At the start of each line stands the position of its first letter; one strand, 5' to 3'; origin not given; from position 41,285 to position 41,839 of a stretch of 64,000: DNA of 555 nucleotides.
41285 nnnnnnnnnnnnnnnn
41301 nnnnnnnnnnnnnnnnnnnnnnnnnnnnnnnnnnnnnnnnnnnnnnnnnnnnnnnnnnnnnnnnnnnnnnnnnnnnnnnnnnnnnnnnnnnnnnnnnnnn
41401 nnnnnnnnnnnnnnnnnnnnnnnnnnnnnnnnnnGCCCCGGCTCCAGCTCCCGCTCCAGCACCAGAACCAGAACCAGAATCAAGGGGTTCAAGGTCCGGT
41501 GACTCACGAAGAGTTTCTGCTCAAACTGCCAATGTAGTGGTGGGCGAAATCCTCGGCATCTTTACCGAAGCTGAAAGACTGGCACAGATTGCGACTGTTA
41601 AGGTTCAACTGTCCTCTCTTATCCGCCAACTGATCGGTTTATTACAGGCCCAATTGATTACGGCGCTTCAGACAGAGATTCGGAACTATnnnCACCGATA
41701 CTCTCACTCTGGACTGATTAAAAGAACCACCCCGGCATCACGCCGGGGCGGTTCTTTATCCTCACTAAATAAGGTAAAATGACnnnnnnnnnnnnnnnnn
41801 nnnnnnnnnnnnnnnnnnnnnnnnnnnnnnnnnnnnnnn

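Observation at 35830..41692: Unrecognised conserved C-terminal module shared by the two beta-helix surface proteins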

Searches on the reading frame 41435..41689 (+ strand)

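Call 9: search_protein_families(library=pfam, proteins=[window:41435-41689:+], max_evalue=1)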
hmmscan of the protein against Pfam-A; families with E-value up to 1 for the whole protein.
seq(85 aa): 1 family
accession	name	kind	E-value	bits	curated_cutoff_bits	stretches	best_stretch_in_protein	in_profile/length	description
PF12133.13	bCoV_NS6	-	0.21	12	27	1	33-70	8-44/62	Betacoronavirus NS6 protein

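Call 10: search_protein_families(library=ncbifam, proteins=[window:41435-41689:+], max_evalue=1)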
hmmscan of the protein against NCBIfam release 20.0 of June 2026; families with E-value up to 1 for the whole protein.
seq(85 aa): 1 family
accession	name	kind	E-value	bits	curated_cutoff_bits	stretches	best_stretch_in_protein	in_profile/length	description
TIGR02946.1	acyl_WS_DGAT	subfamily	0.062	12.2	309.95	1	2-55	159-213/453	wax ester/triacylglycerol synthase family O-acyltransferase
